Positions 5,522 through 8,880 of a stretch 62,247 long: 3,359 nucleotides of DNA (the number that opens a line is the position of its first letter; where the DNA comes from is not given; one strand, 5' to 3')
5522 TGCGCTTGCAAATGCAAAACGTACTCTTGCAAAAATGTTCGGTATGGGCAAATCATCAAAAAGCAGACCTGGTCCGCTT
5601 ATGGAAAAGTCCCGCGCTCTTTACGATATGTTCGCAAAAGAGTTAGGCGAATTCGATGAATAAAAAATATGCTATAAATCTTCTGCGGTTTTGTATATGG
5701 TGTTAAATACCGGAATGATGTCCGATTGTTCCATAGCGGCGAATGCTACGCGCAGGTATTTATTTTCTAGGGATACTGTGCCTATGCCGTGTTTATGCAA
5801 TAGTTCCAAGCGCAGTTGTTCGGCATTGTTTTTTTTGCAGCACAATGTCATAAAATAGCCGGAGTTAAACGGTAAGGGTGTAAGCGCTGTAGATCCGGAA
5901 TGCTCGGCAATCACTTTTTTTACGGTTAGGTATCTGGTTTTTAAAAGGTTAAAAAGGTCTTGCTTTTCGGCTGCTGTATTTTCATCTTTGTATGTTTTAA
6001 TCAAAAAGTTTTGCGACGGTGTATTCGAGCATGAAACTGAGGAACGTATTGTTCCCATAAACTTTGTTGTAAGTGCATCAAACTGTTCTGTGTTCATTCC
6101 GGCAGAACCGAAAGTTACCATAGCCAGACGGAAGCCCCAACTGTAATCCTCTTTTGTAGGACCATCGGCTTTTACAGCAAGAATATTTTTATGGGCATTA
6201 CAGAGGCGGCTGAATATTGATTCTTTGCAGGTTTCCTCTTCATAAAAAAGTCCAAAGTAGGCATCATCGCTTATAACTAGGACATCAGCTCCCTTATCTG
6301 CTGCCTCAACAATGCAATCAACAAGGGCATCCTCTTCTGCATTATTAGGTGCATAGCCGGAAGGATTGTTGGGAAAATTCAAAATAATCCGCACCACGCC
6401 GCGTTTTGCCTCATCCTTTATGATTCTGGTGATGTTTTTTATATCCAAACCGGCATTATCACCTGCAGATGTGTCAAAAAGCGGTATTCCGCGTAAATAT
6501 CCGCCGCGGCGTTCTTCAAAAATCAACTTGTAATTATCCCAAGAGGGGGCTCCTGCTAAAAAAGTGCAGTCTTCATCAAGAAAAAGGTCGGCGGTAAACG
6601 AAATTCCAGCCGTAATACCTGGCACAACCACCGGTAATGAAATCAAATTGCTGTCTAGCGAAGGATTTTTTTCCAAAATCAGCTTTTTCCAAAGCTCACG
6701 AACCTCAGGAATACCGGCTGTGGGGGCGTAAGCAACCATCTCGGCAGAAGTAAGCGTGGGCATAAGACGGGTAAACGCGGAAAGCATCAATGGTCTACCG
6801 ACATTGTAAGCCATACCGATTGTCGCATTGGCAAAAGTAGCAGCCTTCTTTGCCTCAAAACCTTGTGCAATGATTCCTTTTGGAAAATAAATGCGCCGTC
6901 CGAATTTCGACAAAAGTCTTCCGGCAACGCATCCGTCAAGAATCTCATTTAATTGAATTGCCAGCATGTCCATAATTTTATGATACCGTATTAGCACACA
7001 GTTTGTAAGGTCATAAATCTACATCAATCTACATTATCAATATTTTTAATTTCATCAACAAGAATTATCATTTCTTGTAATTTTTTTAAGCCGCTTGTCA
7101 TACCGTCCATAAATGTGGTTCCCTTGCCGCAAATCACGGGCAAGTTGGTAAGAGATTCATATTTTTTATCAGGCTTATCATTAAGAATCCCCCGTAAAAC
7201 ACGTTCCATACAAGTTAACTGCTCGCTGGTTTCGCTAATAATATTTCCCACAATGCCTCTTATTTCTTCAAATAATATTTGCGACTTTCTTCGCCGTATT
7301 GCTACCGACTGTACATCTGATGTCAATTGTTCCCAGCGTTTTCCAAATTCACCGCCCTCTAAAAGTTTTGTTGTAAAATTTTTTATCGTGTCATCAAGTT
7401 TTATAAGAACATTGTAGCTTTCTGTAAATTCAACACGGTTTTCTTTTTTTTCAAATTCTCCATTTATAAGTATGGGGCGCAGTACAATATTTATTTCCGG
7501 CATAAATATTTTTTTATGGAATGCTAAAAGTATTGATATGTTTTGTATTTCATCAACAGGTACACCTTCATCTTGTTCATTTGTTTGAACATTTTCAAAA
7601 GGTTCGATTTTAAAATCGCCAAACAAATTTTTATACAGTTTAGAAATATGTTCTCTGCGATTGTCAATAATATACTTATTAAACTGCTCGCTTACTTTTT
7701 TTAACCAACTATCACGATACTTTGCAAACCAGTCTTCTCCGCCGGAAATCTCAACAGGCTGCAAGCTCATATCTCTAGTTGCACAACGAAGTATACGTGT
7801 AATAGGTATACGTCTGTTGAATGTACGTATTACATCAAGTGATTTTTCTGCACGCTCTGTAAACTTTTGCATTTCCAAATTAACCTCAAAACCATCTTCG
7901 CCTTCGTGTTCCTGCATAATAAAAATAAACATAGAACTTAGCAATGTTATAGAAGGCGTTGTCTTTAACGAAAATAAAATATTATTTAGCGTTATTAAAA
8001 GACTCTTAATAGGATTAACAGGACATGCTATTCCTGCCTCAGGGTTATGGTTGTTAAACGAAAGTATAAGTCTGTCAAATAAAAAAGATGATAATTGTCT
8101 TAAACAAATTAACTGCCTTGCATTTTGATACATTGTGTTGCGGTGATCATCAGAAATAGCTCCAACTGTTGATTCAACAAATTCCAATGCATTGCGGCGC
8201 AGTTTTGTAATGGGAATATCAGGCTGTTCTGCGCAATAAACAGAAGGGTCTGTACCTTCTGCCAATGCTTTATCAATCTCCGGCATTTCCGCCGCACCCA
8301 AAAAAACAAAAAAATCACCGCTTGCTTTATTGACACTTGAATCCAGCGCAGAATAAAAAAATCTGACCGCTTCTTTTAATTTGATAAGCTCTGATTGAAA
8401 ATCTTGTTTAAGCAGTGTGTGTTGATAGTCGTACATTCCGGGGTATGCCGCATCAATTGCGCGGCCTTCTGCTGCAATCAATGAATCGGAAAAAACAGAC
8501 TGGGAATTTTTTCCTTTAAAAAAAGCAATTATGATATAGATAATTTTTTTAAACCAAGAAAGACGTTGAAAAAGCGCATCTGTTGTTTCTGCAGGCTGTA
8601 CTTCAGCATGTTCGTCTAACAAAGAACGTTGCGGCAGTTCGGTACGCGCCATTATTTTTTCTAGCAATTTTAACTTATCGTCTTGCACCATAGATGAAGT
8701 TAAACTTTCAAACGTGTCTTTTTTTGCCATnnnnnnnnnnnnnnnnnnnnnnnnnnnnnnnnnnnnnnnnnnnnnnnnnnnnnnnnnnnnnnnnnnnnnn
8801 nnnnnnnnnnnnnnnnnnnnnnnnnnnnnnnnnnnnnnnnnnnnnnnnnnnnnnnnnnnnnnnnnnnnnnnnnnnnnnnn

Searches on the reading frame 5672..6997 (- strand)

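Call 64: search_protein_families(library=pfam, max_evalue=0.00001, proteins=[window:5672-6997:-])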
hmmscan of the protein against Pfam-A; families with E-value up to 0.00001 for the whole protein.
window:5672-6997:- (441 aa): 1 family
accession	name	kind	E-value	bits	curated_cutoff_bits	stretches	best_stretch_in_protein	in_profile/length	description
PF00155.27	Aminotran_1_2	-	1.2e-20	74.5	19.7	1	88-427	36-354/361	Aminotransferase class I and II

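Call 97: search_protein_families(library=ncbifam, max_evalue=0.00001, proteins=[window:5672-6997:-])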
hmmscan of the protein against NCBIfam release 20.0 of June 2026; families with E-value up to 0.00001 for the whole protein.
window:5672-6997:- (441 aa): 13 families
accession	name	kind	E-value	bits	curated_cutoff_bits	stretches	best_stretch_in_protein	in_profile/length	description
NF006388.0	PRK08637.1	equivalog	5.3e-145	483.6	301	1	9-441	1-431/433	hypothetical protein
NF005305.0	PRK06836.1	equivalog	2.2e-11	43.7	376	1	75-256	56-227/396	pyridoxal phosphate-dependent aminotransferase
NF041364.1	GntC_guanitoxin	equivalog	9.7e-10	37.9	415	1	87-422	30-342/356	guanitoxin biosynthesis PLP-dependent (S)-gamma-hydroxy-L-arginine cyclodehydratase GntC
NF005588.0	PRK07309.1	equivalog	5.4e-09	35.4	576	1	86-256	59-217/391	pyridoxal phosphate-dependent aminotransferase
NF006719.0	PRK09257.1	subfamily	4.1e-08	32.7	377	1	82-436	57-394/397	aromatic amino acid transaminase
NF004770.0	PRK06108.1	subfamily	9.1e-08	31.3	422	1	90-277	69-241/396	pyridoxal phosphate-dependent aminotransferase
NF006230.0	PRK08363.1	equivalog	1.4e-07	30.7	534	1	90-374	66-323/398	alanine aminotransferase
TIGR01265.1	tyr_nico_aTase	subfamily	2.8e-07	29.9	292.45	1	77-296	56-255/403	tyrosine/nicotianamine family aminotransferase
NF005744.0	PRK07568.1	subfamily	4.5e-07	29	389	1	83-258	55-215/398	pyridoxal phosphate-dependent aminotransferase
NF005817.0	PRK07683.1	equivalog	2.1e-06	26.7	575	1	85-293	56-244/387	aminotransferase A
NF041091.1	asp_aminotase_Arch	equivalog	2.5e-06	26.6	550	1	85-339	55-280/376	aspartate aminotransferase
NF006569.0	PRK09082.1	subfamily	3e-06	26.6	420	1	88-385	61-324/386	methionine aminotransferase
NF004975.0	PRK06348.1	equivalog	8.6e-06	25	549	0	135-264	105-221/384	pyridoxal phosphate-dependent aminotransferase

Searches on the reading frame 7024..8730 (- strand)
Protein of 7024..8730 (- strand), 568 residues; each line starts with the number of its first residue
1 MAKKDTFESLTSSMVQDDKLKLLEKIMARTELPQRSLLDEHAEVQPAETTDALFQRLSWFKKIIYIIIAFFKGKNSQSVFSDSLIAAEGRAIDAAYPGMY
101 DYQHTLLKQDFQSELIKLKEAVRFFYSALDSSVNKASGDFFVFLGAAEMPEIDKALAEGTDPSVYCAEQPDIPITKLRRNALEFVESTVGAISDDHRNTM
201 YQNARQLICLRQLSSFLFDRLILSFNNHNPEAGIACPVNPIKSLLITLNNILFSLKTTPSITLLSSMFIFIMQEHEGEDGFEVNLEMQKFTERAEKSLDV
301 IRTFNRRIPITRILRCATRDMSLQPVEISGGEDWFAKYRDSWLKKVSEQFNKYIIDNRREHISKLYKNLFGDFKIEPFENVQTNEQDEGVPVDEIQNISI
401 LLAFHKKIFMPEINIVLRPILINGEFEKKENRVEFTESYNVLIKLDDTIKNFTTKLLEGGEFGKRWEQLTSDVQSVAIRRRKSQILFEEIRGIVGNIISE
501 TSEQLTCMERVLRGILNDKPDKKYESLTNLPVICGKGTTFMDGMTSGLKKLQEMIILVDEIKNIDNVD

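Call 64: search_protein_families(library=pfam, max_evalue=0.00001, proteins=[window:7024-8730:-])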
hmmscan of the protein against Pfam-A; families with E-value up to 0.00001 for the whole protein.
window:7024-8730:- (568 aa): 1 family
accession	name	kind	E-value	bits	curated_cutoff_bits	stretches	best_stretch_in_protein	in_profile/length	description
PF17239.7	DUF5312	-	1.6e-131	439.9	25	1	5-557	2-552/553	Family of unknown function (DUF5312)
